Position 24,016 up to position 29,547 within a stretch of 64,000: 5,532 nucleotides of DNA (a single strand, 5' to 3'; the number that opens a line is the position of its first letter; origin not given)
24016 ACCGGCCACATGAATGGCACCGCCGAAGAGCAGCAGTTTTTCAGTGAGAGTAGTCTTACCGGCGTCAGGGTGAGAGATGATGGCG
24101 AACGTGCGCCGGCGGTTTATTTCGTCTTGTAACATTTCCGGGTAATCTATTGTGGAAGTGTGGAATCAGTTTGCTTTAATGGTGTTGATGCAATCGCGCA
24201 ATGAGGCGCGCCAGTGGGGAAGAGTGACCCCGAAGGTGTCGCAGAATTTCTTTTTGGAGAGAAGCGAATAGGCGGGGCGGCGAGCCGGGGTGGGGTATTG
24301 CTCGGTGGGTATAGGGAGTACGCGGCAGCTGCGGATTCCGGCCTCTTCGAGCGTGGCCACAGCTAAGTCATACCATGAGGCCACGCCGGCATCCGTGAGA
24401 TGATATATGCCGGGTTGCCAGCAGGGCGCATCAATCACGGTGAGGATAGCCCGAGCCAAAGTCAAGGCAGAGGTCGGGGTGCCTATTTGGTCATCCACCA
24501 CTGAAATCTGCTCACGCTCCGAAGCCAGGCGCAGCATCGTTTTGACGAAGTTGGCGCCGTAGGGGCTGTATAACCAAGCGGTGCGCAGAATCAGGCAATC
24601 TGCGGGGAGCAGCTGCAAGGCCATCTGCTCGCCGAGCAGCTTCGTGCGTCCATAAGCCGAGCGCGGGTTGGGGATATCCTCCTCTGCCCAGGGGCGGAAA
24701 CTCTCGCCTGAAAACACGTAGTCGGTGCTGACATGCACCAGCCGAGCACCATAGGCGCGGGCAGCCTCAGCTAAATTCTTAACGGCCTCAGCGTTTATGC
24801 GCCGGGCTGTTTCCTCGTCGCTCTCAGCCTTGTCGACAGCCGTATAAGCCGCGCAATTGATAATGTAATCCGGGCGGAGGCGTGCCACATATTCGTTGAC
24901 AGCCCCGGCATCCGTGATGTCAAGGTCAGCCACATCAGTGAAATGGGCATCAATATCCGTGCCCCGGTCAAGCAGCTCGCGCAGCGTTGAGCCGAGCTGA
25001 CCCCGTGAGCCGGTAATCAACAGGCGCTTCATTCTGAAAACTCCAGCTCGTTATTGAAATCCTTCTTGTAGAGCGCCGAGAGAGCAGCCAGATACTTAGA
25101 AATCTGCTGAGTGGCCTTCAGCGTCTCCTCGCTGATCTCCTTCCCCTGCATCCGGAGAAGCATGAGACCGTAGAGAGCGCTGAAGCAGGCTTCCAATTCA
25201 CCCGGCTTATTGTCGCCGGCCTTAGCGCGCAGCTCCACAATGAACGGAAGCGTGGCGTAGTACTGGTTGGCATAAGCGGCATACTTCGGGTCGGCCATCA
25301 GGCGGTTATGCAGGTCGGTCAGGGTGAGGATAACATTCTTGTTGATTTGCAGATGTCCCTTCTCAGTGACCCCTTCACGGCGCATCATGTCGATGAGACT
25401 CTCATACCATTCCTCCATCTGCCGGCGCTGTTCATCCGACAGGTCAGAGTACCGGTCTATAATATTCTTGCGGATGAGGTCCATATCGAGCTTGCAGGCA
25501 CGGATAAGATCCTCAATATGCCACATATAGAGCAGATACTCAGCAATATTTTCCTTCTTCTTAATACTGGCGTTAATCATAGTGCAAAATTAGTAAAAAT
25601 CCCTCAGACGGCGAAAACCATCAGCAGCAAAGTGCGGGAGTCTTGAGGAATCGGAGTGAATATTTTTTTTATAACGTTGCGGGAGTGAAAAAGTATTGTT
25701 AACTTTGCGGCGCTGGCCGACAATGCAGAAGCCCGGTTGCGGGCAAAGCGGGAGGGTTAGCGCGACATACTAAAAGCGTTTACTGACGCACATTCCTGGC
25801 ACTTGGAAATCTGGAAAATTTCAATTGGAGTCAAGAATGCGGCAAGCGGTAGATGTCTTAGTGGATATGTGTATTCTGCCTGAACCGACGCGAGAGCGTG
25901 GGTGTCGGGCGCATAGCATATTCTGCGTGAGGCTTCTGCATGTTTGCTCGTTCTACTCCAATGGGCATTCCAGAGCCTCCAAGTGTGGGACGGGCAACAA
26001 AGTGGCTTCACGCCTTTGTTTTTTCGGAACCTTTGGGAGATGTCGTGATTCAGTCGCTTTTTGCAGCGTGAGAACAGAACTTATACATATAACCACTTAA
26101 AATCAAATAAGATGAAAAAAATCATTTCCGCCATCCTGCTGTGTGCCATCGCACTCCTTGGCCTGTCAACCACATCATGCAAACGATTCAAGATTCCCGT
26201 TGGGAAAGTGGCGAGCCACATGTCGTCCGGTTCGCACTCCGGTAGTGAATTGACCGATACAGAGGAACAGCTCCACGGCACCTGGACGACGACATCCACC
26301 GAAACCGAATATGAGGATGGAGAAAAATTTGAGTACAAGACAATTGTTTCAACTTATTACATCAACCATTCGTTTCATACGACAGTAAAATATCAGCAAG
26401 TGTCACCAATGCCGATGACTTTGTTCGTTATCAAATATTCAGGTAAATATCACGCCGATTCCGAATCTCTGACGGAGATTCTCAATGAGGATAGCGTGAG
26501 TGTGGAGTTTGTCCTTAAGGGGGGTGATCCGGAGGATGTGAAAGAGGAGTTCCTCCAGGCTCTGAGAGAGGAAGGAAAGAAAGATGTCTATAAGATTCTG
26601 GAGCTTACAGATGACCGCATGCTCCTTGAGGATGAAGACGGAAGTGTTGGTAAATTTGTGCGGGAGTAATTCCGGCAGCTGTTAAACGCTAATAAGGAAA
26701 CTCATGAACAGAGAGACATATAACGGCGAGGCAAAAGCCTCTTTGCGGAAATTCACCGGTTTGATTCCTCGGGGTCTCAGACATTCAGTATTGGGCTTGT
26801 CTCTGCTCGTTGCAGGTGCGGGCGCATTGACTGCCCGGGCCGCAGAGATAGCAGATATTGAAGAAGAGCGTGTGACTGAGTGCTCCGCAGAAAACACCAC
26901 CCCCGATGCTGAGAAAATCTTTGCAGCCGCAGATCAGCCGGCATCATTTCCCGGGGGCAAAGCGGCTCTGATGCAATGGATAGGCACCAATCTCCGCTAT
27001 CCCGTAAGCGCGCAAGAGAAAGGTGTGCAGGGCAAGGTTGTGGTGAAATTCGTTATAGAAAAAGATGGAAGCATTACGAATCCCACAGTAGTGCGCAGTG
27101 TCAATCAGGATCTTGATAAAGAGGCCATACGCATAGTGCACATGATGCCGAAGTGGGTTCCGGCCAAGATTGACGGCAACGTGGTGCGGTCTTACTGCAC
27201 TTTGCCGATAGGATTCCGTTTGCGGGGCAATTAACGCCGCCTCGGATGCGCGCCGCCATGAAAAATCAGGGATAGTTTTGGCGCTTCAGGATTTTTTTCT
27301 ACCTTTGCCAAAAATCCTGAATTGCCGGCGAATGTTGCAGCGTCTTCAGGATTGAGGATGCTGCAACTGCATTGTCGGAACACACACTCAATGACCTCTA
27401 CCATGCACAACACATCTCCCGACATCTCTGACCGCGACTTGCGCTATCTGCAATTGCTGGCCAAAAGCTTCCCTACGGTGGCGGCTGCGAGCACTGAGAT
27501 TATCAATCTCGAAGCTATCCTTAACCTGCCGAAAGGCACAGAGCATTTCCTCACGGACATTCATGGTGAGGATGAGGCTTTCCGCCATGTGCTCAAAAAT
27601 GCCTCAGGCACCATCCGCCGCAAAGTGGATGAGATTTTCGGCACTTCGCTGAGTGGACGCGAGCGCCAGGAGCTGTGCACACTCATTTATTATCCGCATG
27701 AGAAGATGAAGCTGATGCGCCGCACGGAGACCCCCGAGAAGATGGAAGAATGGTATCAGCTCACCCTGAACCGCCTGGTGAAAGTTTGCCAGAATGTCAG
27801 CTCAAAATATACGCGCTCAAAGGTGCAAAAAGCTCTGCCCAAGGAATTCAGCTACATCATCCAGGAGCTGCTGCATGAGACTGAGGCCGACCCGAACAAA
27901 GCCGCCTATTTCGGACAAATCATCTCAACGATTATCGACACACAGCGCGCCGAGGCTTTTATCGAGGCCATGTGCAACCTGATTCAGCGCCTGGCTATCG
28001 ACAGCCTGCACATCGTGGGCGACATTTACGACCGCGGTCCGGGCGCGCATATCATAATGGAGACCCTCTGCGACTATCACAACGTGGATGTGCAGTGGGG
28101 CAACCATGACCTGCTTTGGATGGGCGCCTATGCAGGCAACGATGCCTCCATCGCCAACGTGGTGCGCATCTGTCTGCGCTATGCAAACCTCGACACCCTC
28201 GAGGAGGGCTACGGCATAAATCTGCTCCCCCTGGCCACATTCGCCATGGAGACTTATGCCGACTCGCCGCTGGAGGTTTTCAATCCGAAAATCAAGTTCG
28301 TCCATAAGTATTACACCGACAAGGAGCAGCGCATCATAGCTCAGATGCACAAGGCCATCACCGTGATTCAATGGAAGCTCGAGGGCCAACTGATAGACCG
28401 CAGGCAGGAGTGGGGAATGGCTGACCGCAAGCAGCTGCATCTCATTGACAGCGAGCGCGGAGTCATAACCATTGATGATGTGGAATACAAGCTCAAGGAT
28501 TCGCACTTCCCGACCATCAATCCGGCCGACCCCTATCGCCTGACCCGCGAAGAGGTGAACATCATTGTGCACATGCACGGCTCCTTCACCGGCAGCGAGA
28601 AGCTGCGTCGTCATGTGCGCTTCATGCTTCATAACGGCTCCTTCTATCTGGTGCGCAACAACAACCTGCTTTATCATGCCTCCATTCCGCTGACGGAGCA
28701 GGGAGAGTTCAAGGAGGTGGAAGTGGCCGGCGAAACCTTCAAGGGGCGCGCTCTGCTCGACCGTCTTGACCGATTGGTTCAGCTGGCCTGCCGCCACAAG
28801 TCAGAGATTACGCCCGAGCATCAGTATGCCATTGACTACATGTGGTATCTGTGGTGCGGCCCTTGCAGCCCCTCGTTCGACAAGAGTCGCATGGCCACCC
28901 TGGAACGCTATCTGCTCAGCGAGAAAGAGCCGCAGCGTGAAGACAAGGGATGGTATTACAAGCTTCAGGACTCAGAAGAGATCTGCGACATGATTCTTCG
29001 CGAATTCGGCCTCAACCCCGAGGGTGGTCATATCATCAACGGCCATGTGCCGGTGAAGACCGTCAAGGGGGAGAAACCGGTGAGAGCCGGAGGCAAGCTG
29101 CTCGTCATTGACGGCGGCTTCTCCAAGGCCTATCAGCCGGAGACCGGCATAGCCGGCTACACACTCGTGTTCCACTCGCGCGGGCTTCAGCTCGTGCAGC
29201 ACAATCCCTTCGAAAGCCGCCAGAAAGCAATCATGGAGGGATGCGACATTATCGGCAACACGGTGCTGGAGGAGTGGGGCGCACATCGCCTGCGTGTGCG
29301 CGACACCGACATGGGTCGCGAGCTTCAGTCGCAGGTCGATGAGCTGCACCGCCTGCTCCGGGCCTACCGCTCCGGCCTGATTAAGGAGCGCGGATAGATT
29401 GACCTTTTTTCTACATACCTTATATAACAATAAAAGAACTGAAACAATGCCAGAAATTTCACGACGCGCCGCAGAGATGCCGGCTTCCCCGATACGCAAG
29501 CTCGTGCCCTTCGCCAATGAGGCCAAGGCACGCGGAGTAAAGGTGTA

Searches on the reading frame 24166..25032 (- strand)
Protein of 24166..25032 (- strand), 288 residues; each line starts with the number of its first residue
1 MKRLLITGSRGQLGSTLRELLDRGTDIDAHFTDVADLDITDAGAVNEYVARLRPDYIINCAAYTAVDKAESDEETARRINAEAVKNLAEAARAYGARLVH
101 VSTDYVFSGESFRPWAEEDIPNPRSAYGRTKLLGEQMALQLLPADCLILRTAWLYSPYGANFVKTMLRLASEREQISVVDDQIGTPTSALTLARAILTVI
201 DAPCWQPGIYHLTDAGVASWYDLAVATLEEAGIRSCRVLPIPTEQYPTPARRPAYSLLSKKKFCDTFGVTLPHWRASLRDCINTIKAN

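Call 14: search_protein_families(library=pfam, proteins=[window:24166-25032:-], max_evalue=0.01)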
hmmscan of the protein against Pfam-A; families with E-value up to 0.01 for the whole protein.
window:24166-25032:- (288 aa): 5 families
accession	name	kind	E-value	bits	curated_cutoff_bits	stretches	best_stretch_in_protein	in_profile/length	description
PF04321.23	RmlD_sub_bind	-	3.7e-103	345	27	1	3-285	2-285/287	RmlD substrate binding domain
PF01370.27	Epimerase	-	5.5e-27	95.2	20.9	1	5-181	2-204/240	NAD dependent epimerase/dehydratase family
PF16363.11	GDP_Man_Dehyd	-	3.4e-18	66.6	27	1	33-155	55-181/332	GDP-mannose 4,6 dehydratase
PF07993.18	NAD_binding_4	-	4.3e-07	29.8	20.1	1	54-141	89-191/258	Male sterility protein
PF02719.21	Polysacc_synt_2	-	1.7e-06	27.9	20.2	1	37-106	61-131/293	Polysaccharide biosynthesis protein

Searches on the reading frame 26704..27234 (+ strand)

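Call 14: search_protein_families(library=pfam, proteins=[window:26704-27234:+], max_evalue=0.01)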
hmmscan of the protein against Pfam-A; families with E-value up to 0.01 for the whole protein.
window:26704-27234:+ (176 aa): 1 family
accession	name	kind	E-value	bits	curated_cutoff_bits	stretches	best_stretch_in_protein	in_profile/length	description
PF03544.19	TonB_C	-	3.2e-19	69.6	24.6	1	96-173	2-79/79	Gram-negative bacterial TonB protein C-terminal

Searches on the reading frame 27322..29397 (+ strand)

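Call 14: search_protein_families(library=pfam, proteins=[window:27322-29397:+], max_evalue=0.01)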
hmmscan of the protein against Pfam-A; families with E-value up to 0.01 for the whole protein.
window:27322-29397:+ (691 aa): 2 families
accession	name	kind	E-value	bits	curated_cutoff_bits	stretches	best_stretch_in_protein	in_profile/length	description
PF06874.16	FBPase_2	-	2.5e-296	984.6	27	1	41-683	1-638/639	Firmicute fructose-1,6-bisphosphatase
PF00149.33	Metallophos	-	0.0063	17.4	21.5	0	225-280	30-89/191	Calcineurin-like phosphoesterase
